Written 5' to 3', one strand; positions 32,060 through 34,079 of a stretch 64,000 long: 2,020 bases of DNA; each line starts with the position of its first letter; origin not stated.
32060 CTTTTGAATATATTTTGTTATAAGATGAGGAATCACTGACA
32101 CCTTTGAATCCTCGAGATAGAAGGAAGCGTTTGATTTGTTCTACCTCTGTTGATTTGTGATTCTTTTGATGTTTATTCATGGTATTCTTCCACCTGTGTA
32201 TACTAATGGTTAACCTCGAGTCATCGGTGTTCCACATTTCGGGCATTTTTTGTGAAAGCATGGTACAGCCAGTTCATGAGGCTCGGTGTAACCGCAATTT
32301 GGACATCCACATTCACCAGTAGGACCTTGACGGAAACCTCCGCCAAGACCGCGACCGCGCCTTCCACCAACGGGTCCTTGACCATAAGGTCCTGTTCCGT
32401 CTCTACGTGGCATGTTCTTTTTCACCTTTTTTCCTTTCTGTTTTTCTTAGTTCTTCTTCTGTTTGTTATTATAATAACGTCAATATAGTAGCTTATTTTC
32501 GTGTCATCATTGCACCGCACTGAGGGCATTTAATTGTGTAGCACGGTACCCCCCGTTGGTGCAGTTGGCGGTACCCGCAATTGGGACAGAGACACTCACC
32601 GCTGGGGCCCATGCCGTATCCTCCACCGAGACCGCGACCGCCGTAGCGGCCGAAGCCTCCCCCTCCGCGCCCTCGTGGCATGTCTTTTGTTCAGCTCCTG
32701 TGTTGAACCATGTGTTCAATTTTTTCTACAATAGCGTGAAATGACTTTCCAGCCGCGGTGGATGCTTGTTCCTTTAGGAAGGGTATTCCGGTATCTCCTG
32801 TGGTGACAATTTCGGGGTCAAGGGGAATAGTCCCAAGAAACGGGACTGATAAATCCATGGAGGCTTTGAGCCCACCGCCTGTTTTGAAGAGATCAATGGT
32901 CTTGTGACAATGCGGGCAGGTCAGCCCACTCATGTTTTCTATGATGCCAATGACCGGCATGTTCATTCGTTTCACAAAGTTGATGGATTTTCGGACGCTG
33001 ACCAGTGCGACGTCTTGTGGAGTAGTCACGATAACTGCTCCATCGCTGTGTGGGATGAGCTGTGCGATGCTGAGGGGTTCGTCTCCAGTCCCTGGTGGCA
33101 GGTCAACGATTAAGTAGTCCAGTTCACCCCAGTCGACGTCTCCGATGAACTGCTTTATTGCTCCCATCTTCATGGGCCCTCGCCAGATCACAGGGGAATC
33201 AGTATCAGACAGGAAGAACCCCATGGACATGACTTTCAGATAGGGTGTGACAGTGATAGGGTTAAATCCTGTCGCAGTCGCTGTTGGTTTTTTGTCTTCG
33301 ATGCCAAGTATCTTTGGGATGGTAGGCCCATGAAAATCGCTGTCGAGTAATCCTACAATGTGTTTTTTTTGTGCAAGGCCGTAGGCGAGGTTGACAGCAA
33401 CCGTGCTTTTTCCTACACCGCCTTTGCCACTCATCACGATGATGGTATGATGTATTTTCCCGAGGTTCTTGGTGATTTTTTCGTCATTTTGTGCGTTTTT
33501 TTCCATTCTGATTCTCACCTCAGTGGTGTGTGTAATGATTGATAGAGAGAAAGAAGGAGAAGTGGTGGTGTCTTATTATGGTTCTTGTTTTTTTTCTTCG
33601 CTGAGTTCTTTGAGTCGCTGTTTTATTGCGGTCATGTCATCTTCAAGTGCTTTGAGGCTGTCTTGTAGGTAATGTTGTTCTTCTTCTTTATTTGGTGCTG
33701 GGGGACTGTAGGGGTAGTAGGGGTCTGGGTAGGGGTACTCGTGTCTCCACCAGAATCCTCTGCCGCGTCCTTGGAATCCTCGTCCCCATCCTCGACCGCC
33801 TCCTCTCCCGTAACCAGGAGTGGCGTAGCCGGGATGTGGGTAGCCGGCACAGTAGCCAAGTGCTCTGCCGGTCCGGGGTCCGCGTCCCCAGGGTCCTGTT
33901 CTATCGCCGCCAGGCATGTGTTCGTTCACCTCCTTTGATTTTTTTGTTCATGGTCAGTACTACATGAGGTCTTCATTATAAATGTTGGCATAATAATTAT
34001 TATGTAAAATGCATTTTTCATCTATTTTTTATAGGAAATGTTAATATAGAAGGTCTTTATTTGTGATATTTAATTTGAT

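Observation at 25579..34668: Sixteen-gene co-directional metallocluster/redox array with a divergent Cys-tailed Lrp-like regulator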

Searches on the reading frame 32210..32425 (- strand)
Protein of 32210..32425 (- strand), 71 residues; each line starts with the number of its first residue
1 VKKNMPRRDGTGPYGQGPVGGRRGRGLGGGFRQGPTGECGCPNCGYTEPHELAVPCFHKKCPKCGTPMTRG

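Call 4: search_protein_families(library=pfam, proteins=[window:32210-32425:-], max_evalue=0.01)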
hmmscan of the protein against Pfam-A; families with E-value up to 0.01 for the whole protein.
window:32210-32425:- (71 aa): 1 family
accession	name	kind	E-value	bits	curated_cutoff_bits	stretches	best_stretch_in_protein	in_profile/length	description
PF17253.7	DUF5320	-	0.00041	21.9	27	1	5-38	1-33/99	Family of unknown function (DUF5320)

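Call 7: search_protein_families(library=ncbifam, proteins=[window:32210-32425:-], max_evalue=0.01)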
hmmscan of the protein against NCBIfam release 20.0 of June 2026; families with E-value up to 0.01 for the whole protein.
window:32210-32425:- (71 aa): 0 families

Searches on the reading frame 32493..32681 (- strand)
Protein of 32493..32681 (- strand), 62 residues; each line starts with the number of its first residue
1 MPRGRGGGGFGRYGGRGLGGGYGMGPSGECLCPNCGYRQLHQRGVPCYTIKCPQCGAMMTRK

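Call 4: search_protein_families(library=pfam, proteins=[window:32493-32681:-], max_evalue=0.01)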
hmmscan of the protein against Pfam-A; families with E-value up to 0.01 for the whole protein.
window:32493-32681:- (62 aa): 3 families
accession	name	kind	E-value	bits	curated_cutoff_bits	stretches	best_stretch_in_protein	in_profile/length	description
PF13248.11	Zn_ribbon_3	-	0.00075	19.3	27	0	49-57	2-10/26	zinc-ribbon domain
PF01396.24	Zn_ribbon_Top1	-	0.0015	18.7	32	0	50-62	2-14/39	Topoisomerase DNA binding C4 zinc finger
PF13240.11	Zn_Ribbon_1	-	0.0024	18.1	25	0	32-37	16-21/23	zinc-ribbon domain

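Call 7: search_protein_families(library=ncbifam, proteins=[window:32493-32681:-], max_evalue=0.01)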
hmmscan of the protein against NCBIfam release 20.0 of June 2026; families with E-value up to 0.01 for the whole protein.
window:32493-32681:- (62 aa): 0 families

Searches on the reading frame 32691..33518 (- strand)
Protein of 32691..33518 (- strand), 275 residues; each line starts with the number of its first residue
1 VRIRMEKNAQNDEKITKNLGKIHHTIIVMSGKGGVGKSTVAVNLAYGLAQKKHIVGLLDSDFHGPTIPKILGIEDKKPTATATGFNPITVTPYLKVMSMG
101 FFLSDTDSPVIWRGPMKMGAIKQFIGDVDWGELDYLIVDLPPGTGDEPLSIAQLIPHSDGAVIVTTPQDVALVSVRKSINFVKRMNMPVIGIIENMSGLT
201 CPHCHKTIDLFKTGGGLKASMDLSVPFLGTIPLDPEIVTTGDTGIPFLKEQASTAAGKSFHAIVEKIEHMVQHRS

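Call 4: search_protein_families(library=pfam, proteins=[window:32691-33518:-], max_evalue=0.01)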
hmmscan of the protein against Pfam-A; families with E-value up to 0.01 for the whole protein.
window:32691-33518:- (275 aa): 10 families
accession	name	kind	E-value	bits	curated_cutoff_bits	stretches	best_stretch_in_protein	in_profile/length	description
PF10609.15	ParA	-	2.6e-98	328.8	27.1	1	22-267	2-245/246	NUBPL iron-transfer P-loop NTPase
PF01656.29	CbiA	-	2e-11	44.4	25.4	1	26-246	1-124/125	CobQ/CobB/MinD/ParA nucleotide binding domain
PF13614.12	AAA_31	-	5.9e-10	39.8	27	1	25-185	3-167/177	AAA domain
PF02374.21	ArsA_ATPase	-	4.9e-06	26.4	24.3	1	25-58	2-35/305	Anion-transporting ATPase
PF09140.17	MipZ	-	4.1e-05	23.5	20.7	1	24-71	1-48/262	ATPase MipZ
PF13481.12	AAA_25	-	0.00045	20.3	27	1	24-56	33-65/195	AAA domain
PF20720.3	nSTAND3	-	0.0021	18.2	27.2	1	23-53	16-47/155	Novel STAND NTPase 3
PF06414.18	Zeta_toxin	-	0.0043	16.9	22.3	1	20-85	12-76/199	Zeta toxin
PF03193.22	RsgA_GTPase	-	0.0059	16.9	30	0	8-49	90-131/174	RsgA GTPase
PF00142.24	Fer4_NifH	-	0.0095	15.9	25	0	26-53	2-29/271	4Fe-4S iron sulfur cluster binding proteins, NifH/frxC family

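Call 7: search_protein_families(library=ncbifam, proteins=[window:32691-33518:-], max_evalue=0.01)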
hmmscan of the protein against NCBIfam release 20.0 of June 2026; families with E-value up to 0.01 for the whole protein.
window:32691-33518:- (275 aa): 24 families
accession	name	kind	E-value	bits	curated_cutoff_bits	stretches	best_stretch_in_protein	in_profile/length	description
NF041136.1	MrpORP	equivalog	4.2e-112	375.1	450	1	20-271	2-252/365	iron-sulfur cluster carrier protein MrpORP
NF008669.0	PRK11670.1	equivalog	1.7e-65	221.3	348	1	21-268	105-350/369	iron-sulfur cluster carrier protein ApbC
TIGR01969.1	minD_arch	subfamily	5.7e-19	68.3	201.75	2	25-79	2-56/251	cell division ATPase MinD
TIGR01968.1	minD_bact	equivalog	3.6e-18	65.9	212.9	2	25-75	3-53/261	septum site-determining protein MinD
NF041546.1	ParA_partition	equivalog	3.6e-11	43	180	1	25-62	1-38/203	ParA family partition ATPase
NF008079.0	PRK10818.1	equivalog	2.8e-09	36.7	508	1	25-74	4-53/270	septum site-determining protein MinD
NF047398.1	AAA_KGGVGR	domain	4.3e-09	37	90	1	24-78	3-57/190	KGGVGR-motif variant AAA ATPase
TIGR03018.1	pepcterm_TyrKin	hypoth_equivalog_domain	1.1e-08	34.7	230.65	1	17-77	29-90/207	XrtA-associated tyrosine autokinase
TIGR04291.1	arsen_driv_ArsA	equivalog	1.4e-07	30.6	650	1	9-61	305-357/565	arsenical pump-driving ATPase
NF040564.1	SCO2523_fam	equivalog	2.7e-07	30.2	200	1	27-133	4-109/305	SCO2523 family variant P-loop protein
TIGR01007.1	eps_fam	subfamily_domain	3.7e-07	29.9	108.05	1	24-75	18-69/204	polysaccharide biosynthesis tyrosine autokinase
TIGR03815.1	CpaE_hom_Actino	equivalog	6.7e-07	28.7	154.45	1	24-76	112-164/340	septum site-determining protein Ssd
TIGR03371.1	cellulose_yhjQ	equivalog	1.3e-05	24.8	157.85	1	24-62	2-40/246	cellulose biosynthesis protein BcsQ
NF053622.1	ATPseBagAMYCTU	equivalog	0.00016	21.2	400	1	25-55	8-38/325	ATPase BagA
NF033200.1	F430_CfbC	exception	0.00067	19.1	402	1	27-56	3-32/260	Ni-sirohydrochlorin a,c-diamide reductive cyclase ATP-dependent reductase subunit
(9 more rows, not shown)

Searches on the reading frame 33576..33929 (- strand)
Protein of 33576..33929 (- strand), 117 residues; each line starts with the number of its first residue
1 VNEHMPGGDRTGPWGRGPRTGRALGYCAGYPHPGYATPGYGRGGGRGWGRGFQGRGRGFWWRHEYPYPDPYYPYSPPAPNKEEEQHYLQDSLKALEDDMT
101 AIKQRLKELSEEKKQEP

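Call 4: search_protein_families(library=pfam, proteins=[window:33576-33929:-], max_evalue=0.01)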
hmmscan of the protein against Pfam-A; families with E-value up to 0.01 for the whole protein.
window:33576-33929:- (117 aa): 2 families
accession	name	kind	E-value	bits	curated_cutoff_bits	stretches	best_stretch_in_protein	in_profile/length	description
PF17253.7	DUF5320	-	1.3e-29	103.7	27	1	5-109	1-99/99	Family of unknown function (DUF5320)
PF15458.11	NTR2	-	0.0075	16.4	27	1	68-115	179-224/230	Nineteen complex-related protein 2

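Call 7: search_protein_families(library=ncbifam, proteins=[window:33576-33929:-], max_evalue=0.01)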
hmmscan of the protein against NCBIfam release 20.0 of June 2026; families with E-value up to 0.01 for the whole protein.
window:33576-33929:- (117 aa): 0 families
